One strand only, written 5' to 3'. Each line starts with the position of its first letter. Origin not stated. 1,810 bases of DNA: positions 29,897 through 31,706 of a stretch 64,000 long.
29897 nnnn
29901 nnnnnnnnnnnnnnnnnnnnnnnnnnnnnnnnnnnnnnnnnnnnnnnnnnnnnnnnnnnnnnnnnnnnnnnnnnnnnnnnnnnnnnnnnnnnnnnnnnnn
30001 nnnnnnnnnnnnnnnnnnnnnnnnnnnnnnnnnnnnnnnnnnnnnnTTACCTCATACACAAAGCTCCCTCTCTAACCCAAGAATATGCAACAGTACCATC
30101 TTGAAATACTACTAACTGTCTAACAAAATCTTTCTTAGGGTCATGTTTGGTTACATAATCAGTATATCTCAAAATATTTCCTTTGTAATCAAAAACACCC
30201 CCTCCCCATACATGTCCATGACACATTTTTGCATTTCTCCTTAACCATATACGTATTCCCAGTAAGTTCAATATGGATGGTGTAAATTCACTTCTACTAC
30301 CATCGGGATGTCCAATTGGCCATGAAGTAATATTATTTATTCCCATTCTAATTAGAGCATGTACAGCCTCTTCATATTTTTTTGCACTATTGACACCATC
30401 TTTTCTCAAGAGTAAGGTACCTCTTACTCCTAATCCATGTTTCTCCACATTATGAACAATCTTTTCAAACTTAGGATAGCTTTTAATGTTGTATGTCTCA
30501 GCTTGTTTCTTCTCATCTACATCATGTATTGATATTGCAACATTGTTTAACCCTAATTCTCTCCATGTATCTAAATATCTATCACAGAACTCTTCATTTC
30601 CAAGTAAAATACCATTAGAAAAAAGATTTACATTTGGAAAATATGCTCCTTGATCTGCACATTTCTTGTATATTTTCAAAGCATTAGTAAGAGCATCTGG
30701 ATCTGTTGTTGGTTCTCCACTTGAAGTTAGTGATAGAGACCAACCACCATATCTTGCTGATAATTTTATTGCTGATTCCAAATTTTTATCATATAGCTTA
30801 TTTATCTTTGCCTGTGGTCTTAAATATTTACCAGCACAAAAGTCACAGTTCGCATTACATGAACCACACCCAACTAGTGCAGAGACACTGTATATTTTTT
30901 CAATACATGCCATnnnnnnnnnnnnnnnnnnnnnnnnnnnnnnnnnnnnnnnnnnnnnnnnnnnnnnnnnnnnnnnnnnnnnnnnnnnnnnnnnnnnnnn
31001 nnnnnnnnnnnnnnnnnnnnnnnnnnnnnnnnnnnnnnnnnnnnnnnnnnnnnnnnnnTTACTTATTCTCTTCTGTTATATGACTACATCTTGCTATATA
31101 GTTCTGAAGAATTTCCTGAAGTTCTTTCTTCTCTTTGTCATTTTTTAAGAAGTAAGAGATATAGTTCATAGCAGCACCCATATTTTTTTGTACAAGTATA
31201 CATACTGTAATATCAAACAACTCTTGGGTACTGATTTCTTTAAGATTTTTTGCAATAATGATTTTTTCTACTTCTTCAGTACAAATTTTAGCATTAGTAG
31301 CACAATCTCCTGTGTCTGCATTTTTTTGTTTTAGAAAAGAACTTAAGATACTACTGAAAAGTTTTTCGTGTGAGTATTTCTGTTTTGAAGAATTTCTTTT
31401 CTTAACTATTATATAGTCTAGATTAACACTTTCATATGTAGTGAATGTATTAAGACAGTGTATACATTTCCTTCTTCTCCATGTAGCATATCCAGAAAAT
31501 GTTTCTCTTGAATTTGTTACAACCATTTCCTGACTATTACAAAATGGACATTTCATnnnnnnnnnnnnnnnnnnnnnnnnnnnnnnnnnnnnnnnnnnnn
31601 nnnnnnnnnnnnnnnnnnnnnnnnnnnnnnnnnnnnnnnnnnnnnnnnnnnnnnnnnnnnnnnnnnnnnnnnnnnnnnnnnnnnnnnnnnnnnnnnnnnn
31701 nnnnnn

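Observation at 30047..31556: Orphan radical SAM enzyme encoded directly downstream of the RNR repressor NrdR, with no ribonucleotide reductase gene nearby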

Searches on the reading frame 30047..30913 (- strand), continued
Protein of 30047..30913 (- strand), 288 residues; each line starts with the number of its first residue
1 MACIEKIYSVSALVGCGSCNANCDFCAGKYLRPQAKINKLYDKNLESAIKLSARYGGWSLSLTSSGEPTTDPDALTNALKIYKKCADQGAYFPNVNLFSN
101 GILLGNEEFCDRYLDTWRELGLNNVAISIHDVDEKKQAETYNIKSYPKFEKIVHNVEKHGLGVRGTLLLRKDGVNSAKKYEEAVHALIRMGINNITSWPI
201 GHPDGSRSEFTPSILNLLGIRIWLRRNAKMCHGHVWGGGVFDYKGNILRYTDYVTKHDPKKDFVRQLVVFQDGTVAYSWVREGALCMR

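Call 98: fold_search(model_id=the predicted structure, library=pdb)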
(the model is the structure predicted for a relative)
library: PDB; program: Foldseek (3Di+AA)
matches with E <= 10: 1251; with E <= 0.001: 90
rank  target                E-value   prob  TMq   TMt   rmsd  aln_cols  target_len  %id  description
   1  5bpd_B                8.3e-10  1.00  0.39  0.41  25.9       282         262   14  Structure of TrmBL2, an archaeal chromatin protein, shows a novel mode of DNA binding. (released 2015-09-02)
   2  5bpd_C                9.9e-10  1.00  0.40  0.43  20.6       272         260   14  Structure of TrmBL2, an archaeal chromatin protein, shows a novel mode of DNA binding. (released 2015-09-02)
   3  5bpi_D                2.6e-09  1.00  0.40  0.43  20.7       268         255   15  Structure of TrmBL2, an archaeal chromatin protein, shows a novel mode of DNA binding. (released 2015-09-02)
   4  5bpd_D                4.1e-09  1.00  0.40  0.43  20.7       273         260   14  Structure of TrmBL2, an archaeal chromatin protein, shows a novel mode of DNA binding. (released 2015-09-02)
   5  5bpi_C                7.4e-09  1.00  0.40  0.43  20.1       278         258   15  Structure of TrmBL2, an archaeal chromatin protein, shows a novel mode of DNA binding. (released 2015-09-02)
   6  5box_A                1.3e-08  1.00  0.39  0.41  25.6       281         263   14  Structure of TrmBL2, an archaeal chromatin protein, shows a novel mode of DNA binding. (released 2015-09-02)
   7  6ehi_A                1.3e-07  1.00  0.38  0.62   6.5       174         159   14  NucT from Helicobacter pylori (released 2018-01-17)
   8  6ehi_D                1.4e-07  1.00  0.40  0.65   6.2       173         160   16  NucT from Helicobacter pylori (released 2018-01-17)
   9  5bqt_B                1.8e-07  1.00  0.38  0.41  24.9       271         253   15  Structure of TrmBL2, an archaeal chromatin protein, shows a novel mode of DNA binding. (released 2015-09-02)
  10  4ggk                  2.4e-07  1.00  0.35  0.57   7.6       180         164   12  Crystal structure of Zucchini from mouse (mZuc / PLD6 / MitoPLD) bound to tungstate (released 2012-10-10)
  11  5qhm                  2.6e-07  1.00  0.38  0.61   6.8       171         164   12  PanDDA analysis group deposition of models with modelled events (e.g. bound ligands) -- Crystal Structure of human FAM83 (released 2018-12-19)
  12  9fhk_A                2.9e-07  1.00  0.42  0.35  10.3       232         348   14  Structure of the F13 protein of Vaccinia virus (P21 crystal form) (released 2025-03-12)
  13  4ggj                  3.1e-07  1.00  0.37  0.60   6.7       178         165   13  Crystal structure of Zucchini from mouse (mZuc / PLD6 / MitoPLD) (released 2012-10-10)
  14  6ehi_B                3.7e-07  1.00  0.40  0.67   6.3       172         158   14  NucT from Helicobacter pylori (released 2018-01-17)
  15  9fhs                  3.9e-07  1.00  0.42  0.33  13.7       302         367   13  Structure of the F13 protein of Vaccinia virus (F432 crystal form) (released 2025-03-12)
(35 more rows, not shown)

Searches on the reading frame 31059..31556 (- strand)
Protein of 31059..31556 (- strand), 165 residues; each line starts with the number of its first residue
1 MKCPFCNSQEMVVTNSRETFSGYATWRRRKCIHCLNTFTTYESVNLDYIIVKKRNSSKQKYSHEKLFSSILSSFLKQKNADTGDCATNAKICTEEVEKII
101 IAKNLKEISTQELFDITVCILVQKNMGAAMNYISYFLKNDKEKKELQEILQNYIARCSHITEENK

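Call 3: search_protein_families(library=pfam, proteins=[window:31059-31556:-], max_evalue=0.01)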
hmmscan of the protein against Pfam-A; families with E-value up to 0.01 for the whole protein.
window:31059-31556:- (165 aa): 2 families
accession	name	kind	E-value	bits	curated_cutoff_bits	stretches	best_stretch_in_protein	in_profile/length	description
PF22811.2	Zn_ribbon_NrdR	-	2.4e-14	53.4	27.2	1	1-42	1-42/42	Transcriptional repressor NrdR-like, N-terminal domain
PF03477.21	ATP-cone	-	2.9e-06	28.2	25.8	1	50-139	2-86/88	ATP cone domain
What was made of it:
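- Checked: The NrdR-like ORF is 31059..31556 (-), 165 aa, with Zn_ribbon_NrdR 53.4 bits and ATP-cone 28.2 bits (call 3).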

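Call 4: search_protein_families(library=ncbifam, proteins=[window:31059-31556:-], max_evalue=1)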
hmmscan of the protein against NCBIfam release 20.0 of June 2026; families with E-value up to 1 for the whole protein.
window:31059-31556:- (165 aa): 3 families
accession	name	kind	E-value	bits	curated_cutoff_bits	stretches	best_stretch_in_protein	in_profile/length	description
TIGR00244.1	TIGR00244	equivalog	2.3e-17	63.4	124.65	1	1-140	1-135/147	transcriptional regulator NrdR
NF009028.0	PRK12364.1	equivalog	0.00087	17.4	1377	1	51-152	3-104/842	ribonucleoside-diphosphate reductase subunit alpha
NF007241.0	PRK09678.1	equivalog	0.12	12.8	116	1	2-50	3-50/72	DNA-binding transcriptional regulator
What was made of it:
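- On NrdR: It scores 63.4 bits against a cut-off of 124.65 (call 4).
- The NrdR-like protein is below the NrdR equivalog cut-off (call 4), so its effector and operator may differ.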

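Call 39: find_homologous_proteins(query=window:31059-31556:-, max_evalue=0.001)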
Query window:31059-31556:- (165 aa): 22 proteins with E <= 0.001 among 72 candidates.
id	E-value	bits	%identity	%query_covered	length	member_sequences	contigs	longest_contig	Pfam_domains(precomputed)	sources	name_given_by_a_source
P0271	1.1e-102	358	99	100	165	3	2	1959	PF22811.3,PF03477.22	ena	-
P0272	3.9e-90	318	86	100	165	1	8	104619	PF22811.3,PF03477.22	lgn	-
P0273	1.7e-80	286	83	95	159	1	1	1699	PF22811.3,PF03477.22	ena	-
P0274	1.9e-64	234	69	93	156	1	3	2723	PF22811.3,PF03477.22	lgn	-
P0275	6.6e-59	216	61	96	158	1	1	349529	PF22811.3,PF03477.22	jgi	jgi:transcriptional repressor NrdR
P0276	4.6e-51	191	57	96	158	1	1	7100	PF22811.3,PF03477.22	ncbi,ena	-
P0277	1.1e-35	141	46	92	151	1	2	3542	PF22811.3,PF03477.22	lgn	-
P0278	2.4e-35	140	43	94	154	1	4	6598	PF22811.3,PF03477.22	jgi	jgi:transcriptional repressor NrdR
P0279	5.9e-34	135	47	83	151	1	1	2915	PF22811.3,PF03477.22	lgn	-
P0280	5.0e-33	132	40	92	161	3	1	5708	PF22811.3,PF03477.22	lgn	-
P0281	1.4e-29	121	41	91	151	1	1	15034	PF22811.3,PF03477.22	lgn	-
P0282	2.2e-29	120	41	91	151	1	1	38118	PF22811.3,PF03477.22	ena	-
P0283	7.0e-29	119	41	91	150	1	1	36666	PF22811.3,PF03477.22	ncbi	-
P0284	8.7e-29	118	42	91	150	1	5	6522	PF22811.3,PF03477.22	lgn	-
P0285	2.3e-28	117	42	91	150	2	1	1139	PF22811.3,PF03477.22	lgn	-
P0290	5.2e-9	54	31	84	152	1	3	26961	PF22811.3,PF03477.22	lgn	-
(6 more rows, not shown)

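Call 40: find_encoding_contigs(protein=P0272, flank=5000, max_places=2)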
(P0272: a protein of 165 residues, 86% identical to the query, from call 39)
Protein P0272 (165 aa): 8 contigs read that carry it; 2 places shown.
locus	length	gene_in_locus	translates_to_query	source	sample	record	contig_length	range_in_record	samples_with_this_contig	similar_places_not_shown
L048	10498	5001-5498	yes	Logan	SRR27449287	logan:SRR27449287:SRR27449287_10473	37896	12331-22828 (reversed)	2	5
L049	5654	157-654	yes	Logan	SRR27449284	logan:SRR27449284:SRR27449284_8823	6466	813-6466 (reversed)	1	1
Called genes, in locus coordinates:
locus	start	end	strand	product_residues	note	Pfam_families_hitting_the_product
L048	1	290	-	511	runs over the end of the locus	PF01336:tRNA_anti-codon, PF00152:tRNA-synt_2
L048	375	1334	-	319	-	PF03734:YkuD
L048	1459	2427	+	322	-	-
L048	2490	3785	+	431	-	PF00587:tRNA-synt_2b, PF03129:HGTP_anticodon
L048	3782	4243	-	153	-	PF03449:GreA_GreB_N (weak), PF01272:GreA_GreB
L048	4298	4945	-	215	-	PF01746:tRNA_m1G_MT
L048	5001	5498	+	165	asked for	PF22811:Zn_ribbon_NrdR, PF03477:ATP-cone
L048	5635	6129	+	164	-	PF01928:CYTH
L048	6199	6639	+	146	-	PF00293:NUDIX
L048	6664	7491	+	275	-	-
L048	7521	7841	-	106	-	PF12643:MazG-like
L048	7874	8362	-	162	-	-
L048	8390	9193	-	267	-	-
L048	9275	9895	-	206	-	PF02245:Pur_DNA_glyco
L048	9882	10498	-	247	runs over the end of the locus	PF04536:TPM_phosphatase, PF25184:YxzE (weak)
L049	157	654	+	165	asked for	PF22811:Zn_ribbon_NrdR, PF03477:ATP-cone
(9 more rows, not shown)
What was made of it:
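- The island downstream of nrdR varies between strains and holds NUDIX, MazG and CYTH in L048 (call 40). The enzyme is missing from the island in a sister strain (call 40).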

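Call 41: find_encoding_contigs(protein=P0278, flank=5000, max_places=2)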
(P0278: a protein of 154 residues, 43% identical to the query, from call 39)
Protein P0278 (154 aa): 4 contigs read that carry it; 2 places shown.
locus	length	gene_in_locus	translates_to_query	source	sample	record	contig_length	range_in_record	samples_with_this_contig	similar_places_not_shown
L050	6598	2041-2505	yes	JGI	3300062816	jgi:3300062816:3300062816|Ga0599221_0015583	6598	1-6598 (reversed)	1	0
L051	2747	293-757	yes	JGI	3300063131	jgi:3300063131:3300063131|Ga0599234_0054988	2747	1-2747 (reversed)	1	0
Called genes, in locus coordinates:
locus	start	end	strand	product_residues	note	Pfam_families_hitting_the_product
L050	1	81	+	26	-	?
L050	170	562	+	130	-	-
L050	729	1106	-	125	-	-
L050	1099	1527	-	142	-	-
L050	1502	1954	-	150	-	-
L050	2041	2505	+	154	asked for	PF22811:Zn_ribbon_NrdR, PF03477:ATP-cone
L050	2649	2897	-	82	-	-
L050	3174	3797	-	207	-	PF00588:SpoU_methylase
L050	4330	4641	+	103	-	-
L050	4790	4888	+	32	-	-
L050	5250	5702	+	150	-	-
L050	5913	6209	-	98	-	-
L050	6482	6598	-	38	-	?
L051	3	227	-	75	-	?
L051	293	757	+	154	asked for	PF22811:Zn_ribbon_NrdR, PF03477:ATP-cone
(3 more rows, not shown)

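Call 42: find_encoding_contigs(protein=P0282, flank=5000, max_places=2)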
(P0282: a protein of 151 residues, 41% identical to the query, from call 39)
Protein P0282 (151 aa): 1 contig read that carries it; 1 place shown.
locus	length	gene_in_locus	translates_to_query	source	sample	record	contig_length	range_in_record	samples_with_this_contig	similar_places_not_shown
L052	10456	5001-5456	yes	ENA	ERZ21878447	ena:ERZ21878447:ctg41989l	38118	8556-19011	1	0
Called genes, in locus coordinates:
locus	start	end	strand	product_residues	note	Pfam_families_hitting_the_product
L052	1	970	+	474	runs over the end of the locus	PF01425:Amidase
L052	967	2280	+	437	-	PF02934:GatB_N, PF02637:GatB_Yqey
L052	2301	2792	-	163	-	-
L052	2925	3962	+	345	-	-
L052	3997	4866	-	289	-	PF04055:Radical_SAM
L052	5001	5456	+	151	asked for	PF22811:Zn_ribbon_NrdR, PF03477:ATP-cone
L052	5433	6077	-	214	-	PF02308:MgtC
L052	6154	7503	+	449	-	PF02811:PHP, PF07733:DNA_pol3_alpha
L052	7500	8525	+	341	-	PF07733:DNA_pol3_alpha, PF17657:DNA_pol3_finger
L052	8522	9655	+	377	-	PF14579:HHH_6, PF01336:tRNA_anti-codon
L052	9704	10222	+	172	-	PF01245:Ribosomal_L19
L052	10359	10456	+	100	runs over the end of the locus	-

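Call 43: find_encoding_contigs(protein=P0290, flank=5000, max_places=2)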
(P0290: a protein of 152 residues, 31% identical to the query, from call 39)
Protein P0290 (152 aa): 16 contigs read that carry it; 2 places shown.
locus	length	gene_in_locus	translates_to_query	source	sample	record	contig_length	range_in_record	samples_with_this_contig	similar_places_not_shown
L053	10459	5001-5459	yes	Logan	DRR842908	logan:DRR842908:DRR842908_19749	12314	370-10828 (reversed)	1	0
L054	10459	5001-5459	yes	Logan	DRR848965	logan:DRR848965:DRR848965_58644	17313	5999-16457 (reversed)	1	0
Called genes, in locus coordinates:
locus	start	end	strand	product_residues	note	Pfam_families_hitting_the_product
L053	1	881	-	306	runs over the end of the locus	PF00126:HTH_1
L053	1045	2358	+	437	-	PF04174:CP_ATPgrasp_1, PF14403:CP_ATPgrasp_2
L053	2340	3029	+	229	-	PF04168:Alpha-E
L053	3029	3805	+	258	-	PF08379:Bact_transglu_N, PF04473:DUF553 (weak), PF01841:Transglut_core, PF13471:Transglut_core3 (weak)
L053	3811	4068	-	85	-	-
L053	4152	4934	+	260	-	PF01261:AP_endonuc_2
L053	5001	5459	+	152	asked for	PF22811:Zn_ribbon_NrdR, PF03477:ATP-cone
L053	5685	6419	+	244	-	PF17774:YlmH_RBD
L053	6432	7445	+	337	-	PF20434:BD-FAE, PF07859:Abhydrolase_3, PF00326:Peptidase_S9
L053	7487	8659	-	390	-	PF01168:Ala_racemase_N, PF00842:Ala_racemase_C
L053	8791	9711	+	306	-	-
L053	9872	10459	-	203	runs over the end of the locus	PF01813:ATP-synt_D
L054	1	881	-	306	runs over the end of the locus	PF00126:HTH_1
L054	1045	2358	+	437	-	PF04174:CP_ATPgrasp_1, PF14403:CP_ATPgrasp_2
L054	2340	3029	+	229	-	PF04168:Alpha-E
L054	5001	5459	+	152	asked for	PF22811:Zn_ribbon_NrdR, PF03477:ATP-cone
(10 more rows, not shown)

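Call 45: search_protein_families(library=padloc, proteins=[window:31059-31556:-], max_evalue=0.01)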
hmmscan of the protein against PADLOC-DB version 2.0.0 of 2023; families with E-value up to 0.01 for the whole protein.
window:31059-31556:- (165 aa): 0 families

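Call 46: search_protein_families(library=pfam, proteins=[L048:6664-7491:+, L048:7874-8362:-, L048:8390-9193:-], max_evalue=0.01)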
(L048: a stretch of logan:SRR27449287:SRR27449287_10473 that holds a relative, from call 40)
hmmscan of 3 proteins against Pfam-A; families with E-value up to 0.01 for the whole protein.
L048:6664-7491:+ (275 aa): 0 families

L048:7874-8362:- (162 aa): 0 families

L048:8390-9193:- (267 aa): 1 family
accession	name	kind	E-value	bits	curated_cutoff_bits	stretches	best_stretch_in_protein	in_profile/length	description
PF01841.26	Transglut_core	-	0.0098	16.6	23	0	85-181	16-108/108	Transglutaminase-like superfamily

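Call 64: find_related_loci(query=A3, collection=metagenome_contigs, flank=5000)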
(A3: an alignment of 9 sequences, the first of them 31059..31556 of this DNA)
Query A3 (165 aa) in metagenome_contigs; peptide patterns used: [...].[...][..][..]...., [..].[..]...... (x = any residue, [..] = any of these).
478 stretches matched a pattern; 1 encode a relative of the query (tblastn E <= 1e-3); 1 distinct loci.
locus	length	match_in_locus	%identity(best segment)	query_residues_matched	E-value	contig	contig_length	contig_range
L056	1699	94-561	83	1-156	4e-94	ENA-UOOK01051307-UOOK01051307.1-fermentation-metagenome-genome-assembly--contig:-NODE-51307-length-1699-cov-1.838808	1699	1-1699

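Call 66: find_encoding_contigs(protein=P0276, flank=5000, max_places=1)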
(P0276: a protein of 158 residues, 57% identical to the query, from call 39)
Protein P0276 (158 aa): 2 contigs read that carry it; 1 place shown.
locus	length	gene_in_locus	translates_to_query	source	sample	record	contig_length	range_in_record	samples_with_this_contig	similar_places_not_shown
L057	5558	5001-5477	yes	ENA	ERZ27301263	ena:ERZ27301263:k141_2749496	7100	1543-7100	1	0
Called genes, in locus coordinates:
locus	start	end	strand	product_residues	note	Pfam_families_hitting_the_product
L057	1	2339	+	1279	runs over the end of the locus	-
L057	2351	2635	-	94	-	PF02001:DUF134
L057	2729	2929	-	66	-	PF17253:DUF5320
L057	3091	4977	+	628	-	PF00009:GTP_EFTU, PF01926:MMR_HSR1 (weak), PF03144:GTP_EFTU_D2 (weak), PF22042:EF-G_D2 (faint), PF00679:EFG_C, PF21018:BipA_C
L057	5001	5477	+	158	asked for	PF22811:Zn_ribbon_NrdR, PF03477:ATP-cone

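Call 67: find_encoding_contigs(protein=P0280, flank=5000, max_places=1)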
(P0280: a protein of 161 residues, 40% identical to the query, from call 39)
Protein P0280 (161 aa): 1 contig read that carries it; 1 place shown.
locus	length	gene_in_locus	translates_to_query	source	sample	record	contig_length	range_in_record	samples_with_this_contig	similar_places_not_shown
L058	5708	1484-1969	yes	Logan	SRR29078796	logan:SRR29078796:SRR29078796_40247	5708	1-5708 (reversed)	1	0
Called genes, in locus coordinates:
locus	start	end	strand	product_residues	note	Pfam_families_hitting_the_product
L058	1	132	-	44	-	?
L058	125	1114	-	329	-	PF01636:APH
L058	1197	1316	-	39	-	-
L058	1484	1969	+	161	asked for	PF22811:Zn_ribbon_NrdR, PF03477:ATP-cone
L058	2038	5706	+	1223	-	?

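Call 69: search_protein_families(library=pfam, proteins=[L058:2038-5706:+], max_evalue=0.001)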
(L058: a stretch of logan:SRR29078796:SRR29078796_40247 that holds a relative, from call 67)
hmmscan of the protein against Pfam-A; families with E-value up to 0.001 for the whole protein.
L058:2038-5706:+ (1223 aa): 7 families
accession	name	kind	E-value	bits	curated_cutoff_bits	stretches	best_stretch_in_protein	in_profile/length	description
PF17164.10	DUF5122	-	3.9e-188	609.8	27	14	525-560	1-36/36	Domain of unknown function (DUF5122) beta-propeller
PF12768.13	Rax2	-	3.3e-16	59.9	28.8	2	398-499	9-106/254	Rax2 C-terminal beta propeller domain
PF24893.1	DUF7743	-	8.8e-06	25.9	27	0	798-875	19-85/120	Domain of unknown function (DUF7743)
PF14250.11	AbrB-like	-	8.5e-05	23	25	0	366-382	33-49/70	AbrB-like transcriptional regulator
PF00400.38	WD40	-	0.0003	21.7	27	0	516-541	11-33/39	WD domain, G-beta repeat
PF13620.12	CarboxypepD_reg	-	0.00032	21.4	32.3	0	1166-1207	28-70/82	Carboxypeptidase regulatory-like domain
PF08400.16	phage_tail_N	-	0.00056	20.4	26.6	1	1171-1207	42-78/134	Prophage tail fibre N-terminal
